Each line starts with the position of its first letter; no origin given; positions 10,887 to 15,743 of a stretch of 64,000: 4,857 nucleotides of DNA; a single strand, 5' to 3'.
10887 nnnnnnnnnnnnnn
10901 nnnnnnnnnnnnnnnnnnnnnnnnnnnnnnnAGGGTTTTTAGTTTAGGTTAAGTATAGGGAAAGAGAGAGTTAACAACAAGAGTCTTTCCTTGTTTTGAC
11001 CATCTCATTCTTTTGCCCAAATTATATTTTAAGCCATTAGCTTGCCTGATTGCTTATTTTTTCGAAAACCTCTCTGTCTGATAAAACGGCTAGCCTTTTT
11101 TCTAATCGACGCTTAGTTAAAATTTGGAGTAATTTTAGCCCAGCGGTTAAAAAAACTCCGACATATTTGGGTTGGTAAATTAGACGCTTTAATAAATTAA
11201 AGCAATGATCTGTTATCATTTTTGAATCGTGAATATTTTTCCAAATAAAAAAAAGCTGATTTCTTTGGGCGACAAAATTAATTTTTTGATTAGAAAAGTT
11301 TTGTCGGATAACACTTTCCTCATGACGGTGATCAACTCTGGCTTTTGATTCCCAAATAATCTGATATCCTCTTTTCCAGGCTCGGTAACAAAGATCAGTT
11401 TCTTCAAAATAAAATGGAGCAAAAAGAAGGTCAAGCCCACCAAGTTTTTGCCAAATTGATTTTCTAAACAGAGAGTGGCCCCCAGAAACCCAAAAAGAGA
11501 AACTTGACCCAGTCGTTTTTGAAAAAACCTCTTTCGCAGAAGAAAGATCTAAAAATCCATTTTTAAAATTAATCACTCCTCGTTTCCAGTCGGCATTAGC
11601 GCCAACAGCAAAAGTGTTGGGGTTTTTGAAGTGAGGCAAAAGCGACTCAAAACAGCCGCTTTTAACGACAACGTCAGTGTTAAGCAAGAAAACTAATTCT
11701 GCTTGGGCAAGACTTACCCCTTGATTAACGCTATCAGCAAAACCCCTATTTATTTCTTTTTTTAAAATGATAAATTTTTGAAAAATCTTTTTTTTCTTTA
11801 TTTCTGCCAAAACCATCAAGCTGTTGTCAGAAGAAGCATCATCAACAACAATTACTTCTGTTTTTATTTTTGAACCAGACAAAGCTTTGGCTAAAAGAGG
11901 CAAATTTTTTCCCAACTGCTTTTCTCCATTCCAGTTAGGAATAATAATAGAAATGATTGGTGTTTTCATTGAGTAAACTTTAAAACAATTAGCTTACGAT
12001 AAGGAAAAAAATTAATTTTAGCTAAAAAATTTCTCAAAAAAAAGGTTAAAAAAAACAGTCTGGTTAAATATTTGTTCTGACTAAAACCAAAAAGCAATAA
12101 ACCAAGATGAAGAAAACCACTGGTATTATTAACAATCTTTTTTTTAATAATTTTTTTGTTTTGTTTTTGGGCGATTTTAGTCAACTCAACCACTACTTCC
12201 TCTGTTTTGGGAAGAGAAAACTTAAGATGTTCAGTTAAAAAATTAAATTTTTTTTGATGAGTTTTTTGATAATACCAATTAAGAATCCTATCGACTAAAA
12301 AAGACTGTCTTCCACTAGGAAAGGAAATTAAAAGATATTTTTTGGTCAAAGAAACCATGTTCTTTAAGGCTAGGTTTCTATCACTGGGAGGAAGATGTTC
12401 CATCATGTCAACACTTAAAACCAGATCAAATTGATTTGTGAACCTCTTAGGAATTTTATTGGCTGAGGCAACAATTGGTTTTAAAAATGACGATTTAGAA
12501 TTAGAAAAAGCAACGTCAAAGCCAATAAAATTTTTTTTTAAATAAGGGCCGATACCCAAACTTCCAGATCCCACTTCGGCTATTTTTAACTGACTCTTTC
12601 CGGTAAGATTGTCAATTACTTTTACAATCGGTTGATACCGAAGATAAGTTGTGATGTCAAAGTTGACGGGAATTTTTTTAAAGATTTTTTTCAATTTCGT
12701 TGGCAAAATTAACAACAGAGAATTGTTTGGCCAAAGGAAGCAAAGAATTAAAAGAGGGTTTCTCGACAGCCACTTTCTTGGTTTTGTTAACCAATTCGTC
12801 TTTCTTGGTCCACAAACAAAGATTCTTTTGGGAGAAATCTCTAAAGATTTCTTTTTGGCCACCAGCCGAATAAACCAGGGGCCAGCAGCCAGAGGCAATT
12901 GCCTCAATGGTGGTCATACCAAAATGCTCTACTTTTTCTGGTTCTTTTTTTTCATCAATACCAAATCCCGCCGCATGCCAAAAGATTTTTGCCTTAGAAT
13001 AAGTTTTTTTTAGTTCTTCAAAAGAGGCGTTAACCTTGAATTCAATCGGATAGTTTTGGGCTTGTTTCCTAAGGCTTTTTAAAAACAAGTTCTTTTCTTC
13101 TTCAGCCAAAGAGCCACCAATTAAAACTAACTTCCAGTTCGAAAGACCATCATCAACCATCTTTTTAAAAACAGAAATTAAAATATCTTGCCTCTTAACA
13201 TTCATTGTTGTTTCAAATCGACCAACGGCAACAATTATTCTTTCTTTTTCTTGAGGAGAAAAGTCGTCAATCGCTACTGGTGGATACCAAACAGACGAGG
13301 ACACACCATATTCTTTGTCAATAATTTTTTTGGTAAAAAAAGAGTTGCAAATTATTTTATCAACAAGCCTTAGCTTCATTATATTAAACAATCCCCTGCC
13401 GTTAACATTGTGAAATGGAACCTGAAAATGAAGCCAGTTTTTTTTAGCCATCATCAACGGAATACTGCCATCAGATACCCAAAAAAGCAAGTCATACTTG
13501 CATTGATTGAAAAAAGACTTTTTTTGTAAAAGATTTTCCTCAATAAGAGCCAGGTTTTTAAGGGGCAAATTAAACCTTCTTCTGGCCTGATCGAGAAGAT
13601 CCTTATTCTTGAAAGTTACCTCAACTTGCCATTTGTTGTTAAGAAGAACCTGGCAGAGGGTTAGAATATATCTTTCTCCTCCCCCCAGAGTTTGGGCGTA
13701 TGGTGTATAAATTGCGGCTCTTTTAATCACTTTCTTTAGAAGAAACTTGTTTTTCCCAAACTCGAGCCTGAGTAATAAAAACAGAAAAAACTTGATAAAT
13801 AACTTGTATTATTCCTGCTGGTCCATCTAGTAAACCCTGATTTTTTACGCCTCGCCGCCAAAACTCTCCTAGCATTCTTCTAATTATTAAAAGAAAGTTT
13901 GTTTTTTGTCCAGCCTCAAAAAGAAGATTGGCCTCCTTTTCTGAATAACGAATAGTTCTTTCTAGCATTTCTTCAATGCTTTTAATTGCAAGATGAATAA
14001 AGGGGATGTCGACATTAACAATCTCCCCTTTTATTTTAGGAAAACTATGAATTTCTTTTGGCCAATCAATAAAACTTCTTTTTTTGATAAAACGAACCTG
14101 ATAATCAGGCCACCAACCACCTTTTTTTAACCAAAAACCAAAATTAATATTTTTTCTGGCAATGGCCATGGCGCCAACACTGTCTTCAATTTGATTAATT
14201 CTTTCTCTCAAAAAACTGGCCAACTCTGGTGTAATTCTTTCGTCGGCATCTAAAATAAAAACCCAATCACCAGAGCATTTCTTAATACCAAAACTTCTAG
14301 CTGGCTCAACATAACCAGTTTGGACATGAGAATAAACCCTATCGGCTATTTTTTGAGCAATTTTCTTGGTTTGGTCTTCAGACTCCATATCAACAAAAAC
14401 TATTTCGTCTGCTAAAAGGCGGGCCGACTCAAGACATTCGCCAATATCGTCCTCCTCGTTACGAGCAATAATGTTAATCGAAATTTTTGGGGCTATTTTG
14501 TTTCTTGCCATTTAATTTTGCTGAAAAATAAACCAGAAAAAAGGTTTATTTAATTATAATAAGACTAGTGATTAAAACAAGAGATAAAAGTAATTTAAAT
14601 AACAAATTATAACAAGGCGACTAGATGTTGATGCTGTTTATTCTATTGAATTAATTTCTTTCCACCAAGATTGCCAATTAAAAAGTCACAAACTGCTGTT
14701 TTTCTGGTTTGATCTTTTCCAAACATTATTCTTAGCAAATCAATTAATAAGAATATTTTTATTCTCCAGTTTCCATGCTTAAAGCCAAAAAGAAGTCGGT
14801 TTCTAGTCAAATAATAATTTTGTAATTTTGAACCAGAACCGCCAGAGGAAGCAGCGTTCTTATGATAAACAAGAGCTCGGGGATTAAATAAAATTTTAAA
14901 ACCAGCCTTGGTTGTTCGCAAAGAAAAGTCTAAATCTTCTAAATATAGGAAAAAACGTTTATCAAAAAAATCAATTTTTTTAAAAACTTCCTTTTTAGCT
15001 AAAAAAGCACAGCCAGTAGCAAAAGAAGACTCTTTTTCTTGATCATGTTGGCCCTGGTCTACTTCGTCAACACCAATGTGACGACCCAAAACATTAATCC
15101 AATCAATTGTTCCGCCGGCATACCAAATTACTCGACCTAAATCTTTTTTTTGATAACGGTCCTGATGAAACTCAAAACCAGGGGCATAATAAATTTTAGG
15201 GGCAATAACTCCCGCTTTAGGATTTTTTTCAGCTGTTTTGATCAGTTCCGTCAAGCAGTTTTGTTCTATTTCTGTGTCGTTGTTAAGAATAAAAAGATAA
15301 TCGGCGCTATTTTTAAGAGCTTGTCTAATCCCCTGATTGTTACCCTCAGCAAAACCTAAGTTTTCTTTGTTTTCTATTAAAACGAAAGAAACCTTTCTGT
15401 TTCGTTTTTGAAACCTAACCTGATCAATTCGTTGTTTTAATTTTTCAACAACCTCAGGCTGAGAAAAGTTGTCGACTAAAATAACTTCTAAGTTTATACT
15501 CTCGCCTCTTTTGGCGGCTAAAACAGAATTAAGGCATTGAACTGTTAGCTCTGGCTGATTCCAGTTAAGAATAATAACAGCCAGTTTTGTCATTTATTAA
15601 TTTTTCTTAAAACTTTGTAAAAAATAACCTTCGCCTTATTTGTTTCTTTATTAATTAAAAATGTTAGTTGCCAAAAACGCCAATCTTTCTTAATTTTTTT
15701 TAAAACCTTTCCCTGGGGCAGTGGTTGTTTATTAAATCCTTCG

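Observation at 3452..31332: About 28-kb co-directional envelope glycosylation mega-operon rich in GT-C enzymes and apparently lacking an initiating phosphoglycosyltransferase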

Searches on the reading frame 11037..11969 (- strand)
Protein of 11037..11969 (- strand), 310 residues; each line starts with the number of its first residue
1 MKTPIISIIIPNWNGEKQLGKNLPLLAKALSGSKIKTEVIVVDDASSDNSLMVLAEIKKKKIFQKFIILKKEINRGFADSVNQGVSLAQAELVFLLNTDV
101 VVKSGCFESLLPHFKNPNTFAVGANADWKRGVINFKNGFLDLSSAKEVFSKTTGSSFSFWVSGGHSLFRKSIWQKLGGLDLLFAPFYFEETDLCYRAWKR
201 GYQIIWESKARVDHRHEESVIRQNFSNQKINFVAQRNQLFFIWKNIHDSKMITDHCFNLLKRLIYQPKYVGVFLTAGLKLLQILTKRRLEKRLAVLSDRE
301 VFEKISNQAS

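Call 5: search_protein_families(library=pfam, proteins=[window:11037-11969:-], max_evalue=0.01)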
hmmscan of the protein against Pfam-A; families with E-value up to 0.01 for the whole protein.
window:11037-11969:- (310 aa): 4 families
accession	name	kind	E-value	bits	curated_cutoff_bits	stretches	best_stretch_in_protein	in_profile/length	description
PF00535.33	Glycos_transf_2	-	4.3e-20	72.8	23.3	1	7-129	1-119/168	Glycosyl transferase family 2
PF13641.12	Glyco_tranf_2_3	-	2.5e-14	54.3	27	1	6-219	3-216/230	Glycosyltransferase like family 2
PF13632.12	Glyco_trans_2_3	-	1.9e-07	31.5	27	1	93-219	2-128/198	Glycosyl transferase family group 2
PF10111.15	Glyco_tranf_2_2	-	1.2e-06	28.6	27.3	1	7-112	1-104/276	Glycosyltransferase like family 2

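Call 58: search_protein_families(library=ncbifam, proteins=[window:11037-11969:-], max_evalue=0.00001)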
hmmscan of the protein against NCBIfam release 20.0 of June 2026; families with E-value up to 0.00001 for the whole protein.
window:11037-11969:- (310 aa): 13 families
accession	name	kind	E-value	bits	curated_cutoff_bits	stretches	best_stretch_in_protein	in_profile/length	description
TIGR03965.1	mycofact_glyco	equivalog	5.1e-19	68.5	280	1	4-220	74-286/467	mycofactocin biosynthesis glycosyltransferase MftF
TIGR03937.1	PgaC_IcaA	equivalog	1.2e-16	60.7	422.3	1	3-211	44-247/407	poly-beta-1,6-N-acetyl-D-glucosamine synthase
NF041875.1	EPS_EpsD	equivalog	2.4e-12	46.9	370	1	6-221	1-213/325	exopolysaccharide biosynthesis glycosyltransferase EpsD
TIGR04283.1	glyco_like_mftF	equivalog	3.3e-11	43.2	182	1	6-232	1-206/221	TIGR04283 family arsenosugar biosynthesis glycosyltransferase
NF007482.0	PRK10073.1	equivalog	6.6e-11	41.8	423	1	3-128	5-124/334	glycosyltransferase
NF038302.1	EPS_HpsE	equivalog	9.8e-11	41.2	300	1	6-103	3-100/307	hormogonium polysaccharide biosynthesis glycosyltransferase HpsE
NF047683.1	TeichurnBiosyTuaG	equivalog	8.7e-08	32.1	400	1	2-113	4-110/252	teichuronic acid biosynthesis protein TuaG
NF038299.1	EPS_HpsN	equivalog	1.6e-07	30.6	425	0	4-115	1-107/317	hormogonium polysaccharide biosynthesis glycosyltransferase HpsN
TIGR01556.1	rhamnosyltran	subfamily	8.5e-07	28.4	200.55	1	34-225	19-211/281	rhamnosyltransferase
NF047588.1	GlcsyltransPgfSStrep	equivalog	1.6e-06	27.6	500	1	6-115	3-111/308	glycosyltransferase PgfS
TIGR03111.1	glyc2_xrt_Gpos1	hypoth_equivalog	2e-06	26.9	363.95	1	2-149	47-193/439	TIGR03111 family XrtG-associated glycosyltransferase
NF007986.1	PRK10714.1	equivalog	7.9e-06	25.1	529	0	6-100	8-101/316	undecaprenyl-phosphate 4-deoxy-4-formamido-L-arabinose transferase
NF050050.1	ProtGlycPglI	equivalog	9.4e-06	25.2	500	0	4-122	2-116/306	GalNAc(5)-diNAcBac-PP-undecaprenol beta-1,3-glucosyltransferase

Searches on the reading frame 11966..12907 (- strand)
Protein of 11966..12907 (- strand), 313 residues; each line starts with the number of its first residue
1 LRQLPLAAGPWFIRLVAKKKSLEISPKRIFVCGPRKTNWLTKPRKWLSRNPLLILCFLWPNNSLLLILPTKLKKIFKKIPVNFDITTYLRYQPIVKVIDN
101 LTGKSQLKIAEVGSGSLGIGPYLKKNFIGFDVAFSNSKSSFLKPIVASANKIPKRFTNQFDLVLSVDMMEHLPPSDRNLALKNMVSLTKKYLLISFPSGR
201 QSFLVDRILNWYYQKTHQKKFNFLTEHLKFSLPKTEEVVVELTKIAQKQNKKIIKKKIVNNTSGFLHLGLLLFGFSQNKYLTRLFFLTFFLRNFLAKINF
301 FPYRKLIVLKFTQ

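Call 5: search_protein_families(library=pfam, proteins=[window:11966-12907:-], max_evalue=0.01)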
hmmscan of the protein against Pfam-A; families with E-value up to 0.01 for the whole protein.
window:11966-12907:- (313 aa): 3 families
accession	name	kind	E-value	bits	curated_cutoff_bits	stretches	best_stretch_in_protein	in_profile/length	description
PF13649.12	Methyltransf_25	-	0.0035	18.4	27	1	143-189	49-94/97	Methyltransferase domain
PF08241.18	Methyltransf_11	-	0.0035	18.4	21.2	1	114-189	5-88/95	Methyltransferase domain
PF13489.12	Methyltransf_23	-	0.0044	17.2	27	1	153-226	75-147/164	Methyltransferase domain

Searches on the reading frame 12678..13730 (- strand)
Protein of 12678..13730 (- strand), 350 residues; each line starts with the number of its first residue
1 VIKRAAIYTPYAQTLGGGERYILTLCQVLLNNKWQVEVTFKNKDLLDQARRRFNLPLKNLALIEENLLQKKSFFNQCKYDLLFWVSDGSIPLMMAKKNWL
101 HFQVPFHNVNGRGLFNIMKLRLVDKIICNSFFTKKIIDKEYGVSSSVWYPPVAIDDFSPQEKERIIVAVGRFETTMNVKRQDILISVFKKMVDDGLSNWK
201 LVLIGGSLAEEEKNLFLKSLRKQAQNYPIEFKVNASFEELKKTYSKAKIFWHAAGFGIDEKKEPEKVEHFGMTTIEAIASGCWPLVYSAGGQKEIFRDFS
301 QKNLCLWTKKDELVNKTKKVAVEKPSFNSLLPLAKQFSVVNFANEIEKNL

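Call 5: search_protein_families(library=pfam, proteins=[window:12678-13730:-], max_evalue=0.01)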
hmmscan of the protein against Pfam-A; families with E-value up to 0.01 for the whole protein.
window:12678-13730:- (350 aa): 6 families
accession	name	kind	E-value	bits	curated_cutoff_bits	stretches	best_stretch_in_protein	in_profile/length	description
PF00534.26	Glycos_transf_1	-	2.2e-19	70.1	26.4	1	159-320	11-155/172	Glycosyl transferases group 1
PF13692.12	Glyco_trans_1_4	-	1.6e-10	41.9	27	1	164-316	2-135/142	Glycosyl transferases group 1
PF13439.12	Glyco_transf_4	-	8.5e-07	29.6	28.5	1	16-154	2-168/170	Glycosyltransferase Family 4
PF20706.3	GT4-conflict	-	0.0017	17.9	26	1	159-298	193-322/385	Family 4 Glycosyltransferase in conflict systems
PF15924.11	ALG11_N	-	0.0078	16.7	29.8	0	6-80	5-85/209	ALG11 mannosyltransferase N-terminus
PF18095.7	PAS_12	-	0.0098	15.9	22.6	0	161-233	65-135/153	UPF0242 C-terminal PAS-like domain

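Call 58: search_protein_families(library=ncbifam, proteins=[window:12678-13730:-], max_evalue=0.00001)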
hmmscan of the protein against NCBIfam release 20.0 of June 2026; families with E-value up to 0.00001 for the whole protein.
window:12678-13730:- (350 aa): 0 families

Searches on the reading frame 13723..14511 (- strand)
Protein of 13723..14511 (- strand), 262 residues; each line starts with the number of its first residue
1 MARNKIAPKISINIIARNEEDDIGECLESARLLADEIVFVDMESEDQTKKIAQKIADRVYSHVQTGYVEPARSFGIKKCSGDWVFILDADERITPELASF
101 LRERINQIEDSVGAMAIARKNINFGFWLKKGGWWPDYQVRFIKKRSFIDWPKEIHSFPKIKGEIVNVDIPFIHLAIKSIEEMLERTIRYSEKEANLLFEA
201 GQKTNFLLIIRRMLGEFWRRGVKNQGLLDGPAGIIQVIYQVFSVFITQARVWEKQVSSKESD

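Call 6: search_protein_families(library=pfam, proteins=[window:13723-14511:-], max_evalue=0.01)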
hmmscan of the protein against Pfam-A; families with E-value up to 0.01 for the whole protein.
window:13723-14511:- (262 aa): 3 families
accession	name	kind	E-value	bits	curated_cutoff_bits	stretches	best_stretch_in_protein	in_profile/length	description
PF00535.33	Glycos_transf_2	-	5.5e-19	69.2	23.3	1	11-136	1-135/168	Glycosyl transferase family 2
PF13704.12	Glyco_tranf_2_4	-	3e-06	28.1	27.5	1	17-92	1-83/98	Glycosyl transferase family 2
PF10111.15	Glyco_tranf_2_2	-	0.0024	17.9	27.3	1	35-98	30-100/276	Glycosyltransferase like family 2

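Call 58: search_protein_families(library=ncbifam, proteins=[window:13723-14511:-], max_evalue=0.00001)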
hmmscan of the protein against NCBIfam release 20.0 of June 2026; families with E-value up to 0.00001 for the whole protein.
window:13723-14511:- (262 aa): 4 families
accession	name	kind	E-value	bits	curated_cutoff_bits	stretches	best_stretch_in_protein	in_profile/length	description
TIGR04283.1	glyco_like_mftF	equivalog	4.5e-09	36.2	182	1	10-118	1-110/221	TIGR04283 family arsenosugar biosynthesis glycosyltransferase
NF007482.0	PRK10073.1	equivalog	1.7e-06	27.3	423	1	7-101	5-106/334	glycosyltransferase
TIGR04195.1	S_glycosyl_SunS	equivalog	3.2e-06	26.3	350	1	7-92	56-143/421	SunS family peptide S-glycosyltransferase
NF010496.0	PRK13915.1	equivalog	6.7e-06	25.4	262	1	3-63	26-92/307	glucosyl-3-phosphoglycerate synthase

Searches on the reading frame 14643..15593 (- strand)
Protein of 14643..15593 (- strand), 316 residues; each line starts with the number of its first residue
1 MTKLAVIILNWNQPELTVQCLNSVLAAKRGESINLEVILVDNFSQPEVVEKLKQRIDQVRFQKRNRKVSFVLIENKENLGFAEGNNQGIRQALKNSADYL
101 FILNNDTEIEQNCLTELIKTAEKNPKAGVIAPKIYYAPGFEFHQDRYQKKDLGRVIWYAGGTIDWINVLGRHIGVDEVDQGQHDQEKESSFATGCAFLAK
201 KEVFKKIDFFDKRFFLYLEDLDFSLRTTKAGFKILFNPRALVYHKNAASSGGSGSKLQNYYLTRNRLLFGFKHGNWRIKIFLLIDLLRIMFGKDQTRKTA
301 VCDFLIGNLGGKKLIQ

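Call 6: search_protein_families(library=pfam, proteins=[window:14643-15593:-], max_evalue=0.01)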
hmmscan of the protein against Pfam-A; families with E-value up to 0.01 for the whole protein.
window:14643-15593:- (316 aa): 4 families
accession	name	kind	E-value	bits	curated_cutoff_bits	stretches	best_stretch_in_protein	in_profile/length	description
PF00535.33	Glycos_transf_2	-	1.8e-18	67.5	23.3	1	6-207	2-167/168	Glycosyl transferase family 2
PF13641.12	Glyco_tranf_2_3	-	6.1e-09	36.7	27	1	4-250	3-217/230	Glycosyltransferase like family 2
PF13632.12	Glyco_trans_2_3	-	4.2e-06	27.1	27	1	101-245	3-124/198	Glycosyl transferase family group 2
PF10111.15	Glyco_tranf_2_2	-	0.005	16.8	27.3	0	34-136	29-126/276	Glycosyltransferase like family 2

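Call 58: search_protein_families(library=ncbifam, proteins=[window:14643-15593:-], max_evalue=0.00001)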
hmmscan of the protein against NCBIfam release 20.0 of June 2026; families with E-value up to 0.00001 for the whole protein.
window:14643-15593:- (316 aa): 7 families
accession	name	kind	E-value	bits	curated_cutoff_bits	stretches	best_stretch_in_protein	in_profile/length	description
TIGR01556.1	rhamnosyltran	subfamily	2.5e-14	53.1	200.55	1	34-268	21-234/281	rhamnosyltransferase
NF041875.1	EPS_EpsD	equivalog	6.1e-11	42.3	370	0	187-249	151-211/325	exopolysaccharide biosynthesis glycosyltransferase EpsD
NF038299.1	EPS_HpsN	equivalog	1.6e-09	37.2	425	1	3-272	2-252/317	hormogonium polysaccharide biosynthesis glycosyltransferase HpsN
TIGR03937.1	PgaC_IcaA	equivalog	3.4e-09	36.2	422.3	0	3-130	46-159/407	poly-beta-1,6-N-acetyl-D-glucosamine synthase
NF038302.1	EPS_HpsE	equivalog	1.3e-08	34.2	300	1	3-135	2-125/307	hormogonium polysaccharide biosynthesis glycosyltransferase HpsE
TIGR03965.1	mycofact_glyco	equivalog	2.4e-08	33.3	280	0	190-246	227-282/467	mycofactocin biosynthesis glycosyltransferase MftF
NF050050.1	ProtGlycPglI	equivalog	2.4e-06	27.1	500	1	1-123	1-110/306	GalNAc(5)-diNAcBac-PP-undecaprenol beta-1,3-glucosyltransferase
